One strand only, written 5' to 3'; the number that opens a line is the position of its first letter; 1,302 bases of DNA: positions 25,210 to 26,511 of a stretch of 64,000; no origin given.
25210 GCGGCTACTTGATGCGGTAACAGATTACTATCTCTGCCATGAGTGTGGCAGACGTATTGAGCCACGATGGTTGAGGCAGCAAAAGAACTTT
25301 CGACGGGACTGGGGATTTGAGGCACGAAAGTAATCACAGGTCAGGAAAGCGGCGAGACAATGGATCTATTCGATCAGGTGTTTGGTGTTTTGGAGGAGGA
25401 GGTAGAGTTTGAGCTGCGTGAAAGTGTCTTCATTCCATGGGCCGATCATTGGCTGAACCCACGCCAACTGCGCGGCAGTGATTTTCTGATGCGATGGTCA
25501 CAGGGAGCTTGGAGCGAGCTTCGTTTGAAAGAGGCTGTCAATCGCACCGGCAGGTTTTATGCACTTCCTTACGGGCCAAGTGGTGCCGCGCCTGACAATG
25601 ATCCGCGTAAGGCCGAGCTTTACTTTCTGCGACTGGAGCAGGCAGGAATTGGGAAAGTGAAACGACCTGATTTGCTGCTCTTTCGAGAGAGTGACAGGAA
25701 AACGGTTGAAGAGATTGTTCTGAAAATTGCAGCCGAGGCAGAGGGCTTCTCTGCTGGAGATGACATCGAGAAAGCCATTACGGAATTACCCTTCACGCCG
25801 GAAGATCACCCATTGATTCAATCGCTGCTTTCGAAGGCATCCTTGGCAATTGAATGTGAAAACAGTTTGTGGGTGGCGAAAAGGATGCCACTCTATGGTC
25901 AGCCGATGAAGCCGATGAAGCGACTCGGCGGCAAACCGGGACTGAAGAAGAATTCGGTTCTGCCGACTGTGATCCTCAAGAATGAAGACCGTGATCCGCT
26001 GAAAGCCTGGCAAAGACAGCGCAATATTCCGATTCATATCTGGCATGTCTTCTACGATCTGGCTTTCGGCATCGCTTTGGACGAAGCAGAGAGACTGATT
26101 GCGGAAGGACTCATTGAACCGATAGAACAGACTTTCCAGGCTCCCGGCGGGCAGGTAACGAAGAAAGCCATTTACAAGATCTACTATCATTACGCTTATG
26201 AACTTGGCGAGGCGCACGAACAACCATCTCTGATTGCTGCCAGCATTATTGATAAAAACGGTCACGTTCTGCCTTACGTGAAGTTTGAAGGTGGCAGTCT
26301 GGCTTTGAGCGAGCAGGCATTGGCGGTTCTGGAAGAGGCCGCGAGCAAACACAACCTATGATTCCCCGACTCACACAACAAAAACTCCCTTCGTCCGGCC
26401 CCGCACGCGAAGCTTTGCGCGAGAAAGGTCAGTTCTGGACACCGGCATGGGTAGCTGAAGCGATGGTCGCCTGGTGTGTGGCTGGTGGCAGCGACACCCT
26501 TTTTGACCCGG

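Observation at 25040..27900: Low-GC three-gene island: Zn-ribbon protein + 333-aa unknown + gamma-class N6-adenine DNA methyltransferase (candidate R-M / defence cassette)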

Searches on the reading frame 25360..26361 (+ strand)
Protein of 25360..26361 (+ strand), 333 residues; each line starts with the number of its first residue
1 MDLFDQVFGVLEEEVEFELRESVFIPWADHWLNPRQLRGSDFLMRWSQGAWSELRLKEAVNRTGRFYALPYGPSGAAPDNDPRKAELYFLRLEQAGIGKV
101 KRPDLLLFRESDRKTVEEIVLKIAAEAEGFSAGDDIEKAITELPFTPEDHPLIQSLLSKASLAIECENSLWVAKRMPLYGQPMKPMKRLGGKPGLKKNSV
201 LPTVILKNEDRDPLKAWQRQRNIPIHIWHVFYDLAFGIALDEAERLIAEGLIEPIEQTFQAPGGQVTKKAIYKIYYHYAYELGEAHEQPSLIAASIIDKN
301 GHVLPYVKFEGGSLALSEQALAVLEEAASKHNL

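Call 3: search_protein_families(library=pfam, proteins=[window:25360-26361:+], max_evalue=1)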
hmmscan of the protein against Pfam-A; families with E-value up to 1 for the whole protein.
window:25360-26361:+ (333 aa): 1 family
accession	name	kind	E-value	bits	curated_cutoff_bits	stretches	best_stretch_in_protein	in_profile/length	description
PF09545.15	RE_AccI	-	1.3e-08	34.7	22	2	38-114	34-110/366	AccI restriction endonuclease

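Call 4: search_protein_families(library=padloc, proteins=[window:25360-26361:+], max_evalue=1)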
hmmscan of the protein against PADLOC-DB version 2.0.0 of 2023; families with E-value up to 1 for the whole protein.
window:25360-26361:+ (333 aa): 1 family
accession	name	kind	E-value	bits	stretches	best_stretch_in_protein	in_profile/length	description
PDLC03401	REase_II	-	3.3e-08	31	2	204-319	239-353/366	Type II restriction enzyme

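Call 5: search_protein_families(library=ncbifam, proteins=[window:25360-26361:+], max_evalue=1)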
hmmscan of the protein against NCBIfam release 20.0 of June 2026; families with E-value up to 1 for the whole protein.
window:25360-26361:+ (333 aa): 0 families

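Call 6: search_solved_structures(query=window:25360-26361:+, max_evalue=10, show_alignments=2)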
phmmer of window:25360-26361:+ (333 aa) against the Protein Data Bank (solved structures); distinct sequences matched with E-value up to 10: 7.
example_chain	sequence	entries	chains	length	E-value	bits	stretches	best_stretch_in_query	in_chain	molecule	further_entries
4dvh_A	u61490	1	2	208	0.63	12.5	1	74-129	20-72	Superoxide dismutase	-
4h3e_A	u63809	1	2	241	0.69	12.4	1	74-129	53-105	Superoxide dismutase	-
4l41_C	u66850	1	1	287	0.85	12.1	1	286-322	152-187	Beta-1,4-galactosyltransferase 1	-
2ae7_A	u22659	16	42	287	0.86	12.1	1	286-322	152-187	Beta-1,4-galactosyltransferase 1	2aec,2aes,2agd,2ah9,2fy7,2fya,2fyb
4yy2_A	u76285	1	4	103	1.6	11.2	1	95-163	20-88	dTor_3x33L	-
6fwt_A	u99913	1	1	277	1.9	10.9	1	286-322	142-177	Beta-1,4-galactosyltransferase 1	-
6fwu_A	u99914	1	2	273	2.1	10.8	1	286-322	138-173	Beta-1,4-galactosyltransferase 1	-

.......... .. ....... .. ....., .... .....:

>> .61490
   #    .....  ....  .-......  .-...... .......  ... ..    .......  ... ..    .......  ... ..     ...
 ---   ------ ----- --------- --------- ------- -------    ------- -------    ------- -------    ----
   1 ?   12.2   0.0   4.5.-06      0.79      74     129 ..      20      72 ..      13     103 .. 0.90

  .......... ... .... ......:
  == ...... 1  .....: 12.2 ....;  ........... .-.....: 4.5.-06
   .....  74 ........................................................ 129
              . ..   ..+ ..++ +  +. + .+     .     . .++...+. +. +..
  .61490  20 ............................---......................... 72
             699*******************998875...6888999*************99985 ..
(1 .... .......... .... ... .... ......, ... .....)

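Call 8: find_homologous_proteins(query=window:25360-26361:+, max_evalue=0.001)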
Query window:25360-26361:+ (333 aa): 2281 proteins with E <= 0.001 among 6678 candidates; the best 120 are listed.
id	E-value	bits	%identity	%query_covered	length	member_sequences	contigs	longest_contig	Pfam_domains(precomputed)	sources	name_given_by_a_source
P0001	8.0e-222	753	100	100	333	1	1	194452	PF09545.16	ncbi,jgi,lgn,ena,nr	ncbi:MAG TPA: AccI family restriction endonuclease [Blastocatellia bacterium]|nr:AccI family restric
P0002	2.0e-177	608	80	100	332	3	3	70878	-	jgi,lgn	jgi:hypothetical protein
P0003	8.7e-172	589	77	100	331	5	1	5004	PF09545.16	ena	-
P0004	6.8e-171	586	77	100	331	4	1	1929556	PF09545.16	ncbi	ncbi:MAG: AccI family restriction endonuclease [Blastocatellia bacterium]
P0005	1.9e-169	581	76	100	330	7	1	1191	PF09545.16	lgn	-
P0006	1.3e-166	572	75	99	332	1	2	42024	-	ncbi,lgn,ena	-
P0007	8.4e-162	556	73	100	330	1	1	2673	PF09545.16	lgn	-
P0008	1.4e-160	552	72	99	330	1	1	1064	PF09545.16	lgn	-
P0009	1.4e-159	549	73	98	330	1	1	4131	PF09545.16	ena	-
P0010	2.5e-158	545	71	100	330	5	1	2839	PF09545.16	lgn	-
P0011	1.3e-156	539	71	100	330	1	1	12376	PF09545.16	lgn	-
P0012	8.0e-156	537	71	100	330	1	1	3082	PF09545.16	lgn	-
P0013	1.9e-144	499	67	100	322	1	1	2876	PF09545.16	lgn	-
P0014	2.5e-144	499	66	100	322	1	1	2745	PF09545.16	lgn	-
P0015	3.2e-144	498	66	100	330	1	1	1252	PF09545.16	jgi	-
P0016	4.8e-144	498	67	100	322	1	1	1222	PF09545.16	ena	-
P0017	1.3e-143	496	67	100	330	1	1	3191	PF09545.16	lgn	-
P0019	8.8e-142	490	66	100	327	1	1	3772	PF09545.16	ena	-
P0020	1.7e-141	489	67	98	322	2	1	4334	PF09545.16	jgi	jgi:hypothetical protein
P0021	2.5e-140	486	65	100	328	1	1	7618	PF09545.16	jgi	jgi:hypothetical protein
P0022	1.3e-138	480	63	94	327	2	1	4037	PF09545.16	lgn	-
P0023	1.7e-138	480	66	98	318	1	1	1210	PF09545.16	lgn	-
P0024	3.0e-138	479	65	100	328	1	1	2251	PF09545.16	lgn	-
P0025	3.4e-135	469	64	100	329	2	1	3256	PF09545.16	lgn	-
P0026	1.6e-134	467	71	85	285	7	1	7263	PF09545.16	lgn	-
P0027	1.1e-131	457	62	100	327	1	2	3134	PF09545.16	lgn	-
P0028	6.3e-129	448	60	99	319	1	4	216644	PF09545.16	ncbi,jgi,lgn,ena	-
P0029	8.4e-128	444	60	98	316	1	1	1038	PF09545.16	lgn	-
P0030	1.2e-127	444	62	98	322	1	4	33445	PF09545.16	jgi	jgi:hypothetical protein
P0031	1.7e-127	443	61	99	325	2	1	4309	PF09545.16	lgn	-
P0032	1.8e-127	443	59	100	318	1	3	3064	PF09545.16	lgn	-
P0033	3.7e-127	442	59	100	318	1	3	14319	PF09545.16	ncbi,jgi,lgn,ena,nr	ncbi:MAG TPA: AccI family restriction endonuclease [Anaerolineae bacterium]|nr:AccI family restricti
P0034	3.7e-127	442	60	100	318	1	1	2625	PF09545.16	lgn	-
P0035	4.7e-127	442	59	100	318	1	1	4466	PF09545.16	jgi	jgi:hypothetical protein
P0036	5.5e-127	442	61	98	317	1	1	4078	PF09545.16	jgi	jgi:hypothetical protein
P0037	5.7e-127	442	61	98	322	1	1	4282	PF09545.16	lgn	-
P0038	1.5e-126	440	59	100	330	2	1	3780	PF09545.16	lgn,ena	-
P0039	1.7e-126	440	58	100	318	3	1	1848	PF09545.16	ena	-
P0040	2.6e-126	440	59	98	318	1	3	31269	PF09545.16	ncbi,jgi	jgi:hypothetical protein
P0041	4.1e-126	439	57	99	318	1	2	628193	PF09545.16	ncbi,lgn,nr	ncbi:MAG: AccI family restriction endonuclease [Oscillochloridaceae bacterium]|nr:AccI family restri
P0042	5.4e-126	439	61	98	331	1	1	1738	PF09545.16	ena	-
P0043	9.8e-126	438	60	99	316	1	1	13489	PF09545.16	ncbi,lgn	-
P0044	1.4e-125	437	60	99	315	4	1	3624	PF09545.16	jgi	jgi:hypothetical protein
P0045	1.5e-125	437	60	100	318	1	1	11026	PF09545.16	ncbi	-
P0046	1.6e-125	437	60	100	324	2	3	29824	PF09545.16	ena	-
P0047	2.4e-125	436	61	98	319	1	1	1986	PF09545.16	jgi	-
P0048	2.8e-125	436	58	100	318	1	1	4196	PF09545.16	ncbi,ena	-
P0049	3.5e-125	436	59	100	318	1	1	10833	PF09545.16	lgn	-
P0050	3.5e-125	436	59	99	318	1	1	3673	PF09545.16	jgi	jgi:hypothetical protein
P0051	4.5e-125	435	58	99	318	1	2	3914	PF09545.16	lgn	-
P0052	5.5e-125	435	60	99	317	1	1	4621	PF09545.16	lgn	-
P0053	5.9e-125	435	60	99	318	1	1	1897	PF09545.16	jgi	jgi:hypothetical protein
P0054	6.1e-125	435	59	100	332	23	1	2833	PF09545.16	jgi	jgi:hypothetical protein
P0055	6.3e-125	435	60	98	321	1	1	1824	PF09545.16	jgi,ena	-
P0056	7.9e-125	435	58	100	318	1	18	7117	PF09545.16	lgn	-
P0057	8.0e-125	435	60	100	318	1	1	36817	PF09545.16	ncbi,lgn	-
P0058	8.9e-125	435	61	98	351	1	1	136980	PF09545.16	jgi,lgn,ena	-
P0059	1.3e-124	434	59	99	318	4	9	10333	PF09545.16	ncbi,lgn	-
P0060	1.3e-124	434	61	97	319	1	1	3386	PF09545.16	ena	-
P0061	1.4e-124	434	58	98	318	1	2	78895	PF09545.16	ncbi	-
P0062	1.7e-124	434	58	99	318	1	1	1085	PF09545.16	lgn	-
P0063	2.1e-124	433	61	99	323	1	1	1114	PF09545.16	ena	-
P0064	2.1e-124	433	59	99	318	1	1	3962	PF09545.16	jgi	jgi:hypothetical protein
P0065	2.4e-124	433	59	98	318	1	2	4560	PF09545.16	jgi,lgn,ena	-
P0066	2.5e-124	433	57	99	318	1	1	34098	PF09545.16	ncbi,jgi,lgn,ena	-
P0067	2.7e-124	433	57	99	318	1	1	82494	PF09545.16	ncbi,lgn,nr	ncbi:MAG: AccI family restriction endonuclease [Chloroflexi bacterium]|nr:AccI family restriction en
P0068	2.9e-124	433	59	100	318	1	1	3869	PF09545.16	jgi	jgi:hypothetical protein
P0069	3.1e-124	433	58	99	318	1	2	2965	PF09545.16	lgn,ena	-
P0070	3.7e-124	432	59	99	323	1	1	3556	PF09545.16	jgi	-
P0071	5.2e-124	432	59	98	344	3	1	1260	PF09545.16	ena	-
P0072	5.2e-124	432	60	99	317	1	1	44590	PF09545.16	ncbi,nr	ncbi:MAG: AccI family restriction endonuclease [Acidobacteria bacterium]|nr:AccI family restriction 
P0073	5.5e-124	432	62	97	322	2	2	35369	PF09545.16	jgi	jgi:hypothetical protein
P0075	7.6e-124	431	59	99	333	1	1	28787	PF09545.16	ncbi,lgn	-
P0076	7.7e-124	431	60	99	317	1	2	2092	PF09545.16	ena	-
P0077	8.2e-124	431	59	98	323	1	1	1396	PF09545.16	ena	-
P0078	8.7e-124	431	58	99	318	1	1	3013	PF09545.16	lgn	-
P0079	9.1e-124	431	58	100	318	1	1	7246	PF09545.16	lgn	-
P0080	9.3e-124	431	59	99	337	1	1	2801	PF09545.16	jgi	jgi:hypothetical protein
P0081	1.0e-123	431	60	98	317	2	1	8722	PF09545.16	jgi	jgi:hypothetical protein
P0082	1.0e-123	431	60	98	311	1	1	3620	PF09545.16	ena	-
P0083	1.0e-123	431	58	100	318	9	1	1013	PF09545.16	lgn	-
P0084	1.0e-123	431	58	99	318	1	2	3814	PF09545.16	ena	-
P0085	1.0e-123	431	60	96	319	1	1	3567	PF09545.16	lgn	-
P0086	1.1e-123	431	60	98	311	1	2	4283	PF09545.16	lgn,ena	-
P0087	1.1e-123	431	60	100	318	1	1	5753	PF09545.16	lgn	-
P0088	1.3e-123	431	60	98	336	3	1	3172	PF09545.16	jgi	-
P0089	1.3e-123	431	59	98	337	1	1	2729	PF09545.16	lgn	-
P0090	1.5e-123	431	58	100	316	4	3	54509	PF09545.16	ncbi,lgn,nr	ncbi:MAG: AccI family restriction endonuclease [Chloroflexi bacterium]|nr:AccI family restriction en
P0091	1.5e-123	430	59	98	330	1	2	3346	PF09545.16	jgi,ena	-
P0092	1.5e-123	430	60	95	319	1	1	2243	PF09545.16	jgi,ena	-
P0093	1.6e-123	430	61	98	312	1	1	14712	PF09545.16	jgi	jgi:hypothetical protein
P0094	1.7e-123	430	60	98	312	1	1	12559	PF09545.16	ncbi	-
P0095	1.9e-123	430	58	98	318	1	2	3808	PF09545.16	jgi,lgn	-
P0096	2.4e-123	430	58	99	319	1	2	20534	PF09545.16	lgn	-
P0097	2.4e-123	430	59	99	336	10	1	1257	PF09545.16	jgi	jgi:hypothetical protein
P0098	2.8e-123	430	58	99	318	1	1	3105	PF09545.16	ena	-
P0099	3.3e-123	429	60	99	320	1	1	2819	PF09545.16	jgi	jgi:hypothetical protein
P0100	4.5e-123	429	57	100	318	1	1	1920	PF09545.16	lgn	-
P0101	4.7e-123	429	58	99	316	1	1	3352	PF09545.16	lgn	-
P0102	5.0e-123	429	60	98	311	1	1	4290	PF09545.16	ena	-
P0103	5.1e-123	429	58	98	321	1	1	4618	PF09545.16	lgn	-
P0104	5.4e-123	429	57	99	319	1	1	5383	PF09545.16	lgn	-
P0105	5.6e-123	429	60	99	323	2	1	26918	PF09545.16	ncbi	-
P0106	5.7e-123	429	58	99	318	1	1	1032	PF09545.16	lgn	-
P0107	5.7e-123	429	59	98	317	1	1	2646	PF09545.16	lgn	-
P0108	5.8e-123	429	57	100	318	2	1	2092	PF09545.16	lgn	-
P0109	6.0e-123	428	57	99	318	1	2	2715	PF09545.16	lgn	-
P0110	6.0e-123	428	59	100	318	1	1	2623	PF09545.16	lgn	-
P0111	6.3e-123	428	59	98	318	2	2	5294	PF09545.16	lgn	-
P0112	6.3e-123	428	58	99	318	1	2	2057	PF09545.16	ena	-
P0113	6.7e-123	428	58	100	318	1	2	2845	PF09545.16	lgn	-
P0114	7.1e-123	428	57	98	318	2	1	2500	PF09545.16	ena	-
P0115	7.4e-123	428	58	99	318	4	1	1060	PF09545.16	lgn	-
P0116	9.1e-123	428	58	98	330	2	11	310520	PF09545.16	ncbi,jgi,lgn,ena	-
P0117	9.5e-123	428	61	99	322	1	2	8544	PF09545.16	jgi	jgi:hypothetical protein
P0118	9.5e-123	428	60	99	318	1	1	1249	PF09545.16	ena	-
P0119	9.7e-123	428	59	99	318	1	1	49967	PF09545.16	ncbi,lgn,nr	ncbi:MAG: AccI family restriction endonuclease [Chloroflexi bacterium]|nr:AccI family restriction en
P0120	1.0e-122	428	58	99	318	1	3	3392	PF09545.16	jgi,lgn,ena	-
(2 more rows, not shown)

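Call 10: find_encoding_contigs(protein=P0004, flank=6000, max_places=3)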
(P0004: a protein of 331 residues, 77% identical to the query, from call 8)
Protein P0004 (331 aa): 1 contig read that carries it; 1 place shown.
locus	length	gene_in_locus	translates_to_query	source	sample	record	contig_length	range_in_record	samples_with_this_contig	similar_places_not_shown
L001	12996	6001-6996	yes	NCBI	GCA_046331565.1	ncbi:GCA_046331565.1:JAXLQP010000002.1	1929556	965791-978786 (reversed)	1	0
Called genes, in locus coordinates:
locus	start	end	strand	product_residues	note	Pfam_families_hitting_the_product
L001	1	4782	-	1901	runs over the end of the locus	PF13646:HEAT_2 (weak), PF07719:TPR_2 (faint), PF01841:Transglut_core, PF13471:Transglut_core3 (weak), PF00515:TPR_1 (faint), PF13181:TPR_8 (faint), PF13371:TPR_9 (weak)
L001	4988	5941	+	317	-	-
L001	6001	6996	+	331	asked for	PF09545:RE_AccI (faint)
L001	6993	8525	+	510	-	PF02384:N6_Mtase, PF20473:MmeI_Mtase (faint), PF07669:Eco57I, PF22837:M_Eco57I_C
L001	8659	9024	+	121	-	PF14489:QueF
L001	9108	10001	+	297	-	-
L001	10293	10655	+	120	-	PF04972:BON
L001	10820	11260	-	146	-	PF00160:Pro_isomerase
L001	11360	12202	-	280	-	PF00702:Hydrolase (faint), PF08282:Hydrolase_3, PF05116:S6PP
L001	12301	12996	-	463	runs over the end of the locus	PF00072:Response_reg, PF00004:AAA (faint), PF00158:Sigma54_activat, PF01078:Mg_chelatase (faint), PF14532:Sigma54_activ_2, PF07728:AAA_5, PF25601:AAA_lid_14, PF02954:HTH_8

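Call 11: find_encoding_contigs(protein=P0002, flank=6000, max_places=3)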
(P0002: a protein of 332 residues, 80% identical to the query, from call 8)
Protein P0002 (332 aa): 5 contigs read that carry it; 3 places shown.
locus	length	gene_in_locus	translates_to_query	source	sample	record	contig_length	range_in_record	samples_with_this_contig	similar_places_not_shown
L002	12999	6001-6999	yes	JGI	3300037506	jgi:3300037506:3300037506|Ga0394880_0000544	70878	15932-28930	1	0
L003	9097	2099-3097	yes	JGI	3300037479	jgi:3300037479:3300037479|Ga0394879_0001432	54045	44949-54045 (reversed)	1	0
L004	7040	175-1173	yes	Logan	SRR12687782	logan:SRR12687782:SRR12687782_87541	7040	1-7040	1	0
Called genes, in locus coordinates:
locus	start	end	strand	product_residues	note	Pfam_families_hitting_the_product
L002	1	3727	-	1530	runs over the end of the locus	PF01841:Transglut_core, PF13471:Transglut_core3 (weak), PF14559:TPR_19 (faint), PF13424:TPR_12 (faint), PF00515:TPR_1 (faint), PF13181:TPR_8 (faint), PF13432:TPR_16 (weak), PF07719:TPR_2 (weak), +1 more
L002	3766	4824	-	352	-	PF13646:HEAT_2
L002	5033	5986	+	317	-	-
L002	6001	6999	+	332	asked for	-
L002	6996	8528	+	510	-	PF02384:N6_Mtase, PF07669:Eco57I, PF22837:M_Eco57I_C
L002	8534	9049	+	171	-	PF14489:QueF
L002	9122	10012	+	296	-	-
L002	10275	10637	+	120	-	PF04972:BON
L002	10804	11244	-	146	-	PF00160:Pro_isomerase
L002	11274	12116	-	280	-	PF00702:Hydrolase (faint), PF08282:Hydrolase_3, PF05116:S6PP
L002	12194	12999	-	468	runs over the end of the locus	PF00072:Response_reg, PF00004:AAA (faint), PF00158:Sigma54_activat, PF13245:AAA_19 (faint), PF14532:Sigma54_activ_2, PF07728:AAA_5 (weak), PF25601:AAA_lid_14, PF02954:HTH_8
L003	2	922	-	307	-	?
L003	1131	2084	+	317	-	-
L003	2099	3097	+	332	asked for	-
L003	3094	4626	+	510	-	PF02384:N6_Mtase, PF07669:Eco57I, PF22837:M_Eco57I_C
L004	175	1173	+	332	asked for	-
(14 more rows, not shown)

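Call 14: find_related_loci(query=A1, collection=genome_contigs, flank=5000)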
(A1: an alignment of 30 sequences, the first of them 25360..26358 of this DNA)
Query A1 (333 aa) in genome_contigs; peptide patterns used: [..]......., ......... (x = any residue, [..] = any of these).
387 stretches matched a pattern; 380 encode a relative of the query (tblastn E <= 1e-3); the best 80 are kept; 80 distinct loci.
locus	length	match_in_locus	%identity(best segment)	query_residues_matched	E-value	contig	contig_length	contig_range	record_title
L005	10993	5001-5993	77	1-333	3e-174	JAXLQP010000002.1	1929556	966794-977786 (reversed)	MAG: Blastocatellia bacterium isolate STL-ACI6 C1.198.fa-2, whole genome shotgun sequence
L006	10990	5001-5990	75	1-330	5e-171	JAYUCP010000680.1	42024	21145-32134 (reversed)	MAG: Acidobacteriota bacterium isolate GFS_6987 GFS_6987_679, whole genome shotgun sequence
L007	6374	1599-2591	77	1-333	8e-170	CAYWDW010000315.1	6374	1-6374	MAG TPA_asm: uncultured Heliobacteriaceae bacterium isolate binchicken_co27_206 genome assembly, contig: NODE_21380_leng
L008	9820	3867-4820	66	1-332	6e-144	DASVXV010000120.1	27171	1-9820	MAG TPA_asm: Pyrinomonadaceae bacterium isolate SMAG_U2584 k141_166853, whole genome shotgun sequence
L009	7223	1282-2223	59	1-328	2e-133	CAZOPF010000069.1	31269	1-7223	MAG TPA_asm: uncultured Ardenticatenaceae bacterium isolate binchicken_co274_488 genome assembly, contig: NODE_3722_leng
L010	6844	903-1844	61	1-328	2e-132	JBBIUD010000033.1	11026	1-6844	MAG: Chlorobiota bacterium isolate PFF170222_bin_45 NODE_921_length_11026_cov_2.43142, whole genome shotgun sequence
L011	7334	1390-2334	59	1-329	3e-131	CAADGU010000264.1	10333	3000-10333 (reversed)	uncultured Chloroflexi bacterium isolate CFX4.fa.gz genome assembly, contig: k127_711136, whole genome shotgun sequence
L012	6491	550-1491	59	1-330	2e-131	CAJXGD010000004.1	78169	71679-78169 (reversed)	TPA_asm: uncultured bacterium isolate SRR4028170_bin.16_MetaBAT_v2.12.1_MAG genome assembly, contig: NODE_29_length_7816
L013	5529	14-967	59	1-332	1e-131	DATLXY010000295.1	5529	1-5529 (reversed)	MAG TPA_asm: Nitrososphaera sp. isolate SMAG_U13258 k141_239269, whole genome shotgun sequence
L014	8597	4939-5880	61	4-330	9e-131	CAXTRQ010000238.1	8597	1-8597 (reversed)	MAG TPA_asm: uncultured Pyrinomonadaceae bacterium isolate public_SRR14721960_metawrap_bin.1 genome assembly, contig: pu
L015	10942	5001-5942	60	4-330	8e-130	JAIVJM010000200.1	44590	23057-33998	MAG: Acidobacteria bacterium isolate MAG52 MTG52_1533, whole genome shotgun sequence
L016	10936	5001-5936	60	1-325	1e-129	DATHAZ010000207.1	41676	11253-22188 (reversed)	MAG TPA_asm: Pyrinomonadaceae bacterium isolate SMAG_U10703 k141_356003, whole genome shotgun sequence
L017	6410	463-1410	60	1-330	2e-129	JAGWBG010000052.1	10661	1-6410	MAG: Dehalococcoidia bacterium isolate 277c_27 scaffold_11135, whole genome shotgun sequence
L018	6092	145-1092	58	1-332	2e-129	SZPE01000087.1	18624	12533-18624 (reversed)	Anaerolineae bacterium CFX8 ZYPT4scaffold_1351, whole genome shotgun sequence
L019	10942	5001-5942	59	1-328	2e-129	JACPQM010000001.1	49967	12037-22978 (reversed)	MAG: Chloroflexi bacterium isolate NC_groundwater_653_Ag_B-0.1um_64_227 B_1_S1_Biohub_coassembly_k141_29225, whole genom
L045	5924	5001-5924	58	1-322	7e-127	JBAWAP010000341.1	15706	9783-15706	MAG: Anaerolineae bacterium isolate MFD04381_ilm_asm_bin11 k127_28359, whole genome shotgun sequence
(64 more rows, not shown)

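Call 18: predict_structure(alignment_id=A1)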
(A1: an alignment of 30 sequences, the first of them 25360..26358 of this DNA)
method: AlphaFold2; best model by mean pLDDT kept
length: 333 residues; sequences in the alignment: 30
mean_pLDDT: 83.8   pTM: 0.82
mean pLDDT of the five models: 83.8, 83.1, 82.1, 82.1, 81.3
residues with pLDDT >= 90: 181; 70-90: 91; 50-70: 33; < 50: 28
segments of 3 or more residues with pLDDT < 50: 16-37
pLDDT, mean of each block of 10 residues (from residue 1): 54 46 41 46 78 93 97 77 73 73 95 97 88 87 91 97 95 95 91 87 95 95 97 97 96 85 69 96 93 77 79 95 96 70
secondary structure, 60 per line:
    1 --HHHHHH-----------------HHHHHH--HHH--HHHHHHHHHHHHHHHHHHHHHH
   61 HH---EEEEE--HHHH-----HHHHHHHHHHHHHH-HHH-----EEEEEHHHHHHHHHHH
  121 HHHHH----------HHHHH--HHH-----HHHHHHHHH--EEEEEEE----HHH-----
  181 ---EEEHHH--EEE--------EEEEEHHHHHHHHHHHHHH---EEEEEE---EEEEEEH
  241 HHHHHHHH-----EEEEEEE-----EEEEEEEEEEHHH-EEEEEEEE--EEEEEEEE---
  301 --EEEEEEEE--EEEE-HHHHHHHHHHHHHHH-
elements in order: H3-8 H26-31 H39-62 E66-70 H73-76 H82-95 E105-109 H110-125 H136-140 H151-159 E162-168 E184-186 E192-194 E203-207 H208-221 E225-230 E234-239 H240-248 E254-260 E266-275 E280-287 E290-297 E303-310 E313-316 H318-332
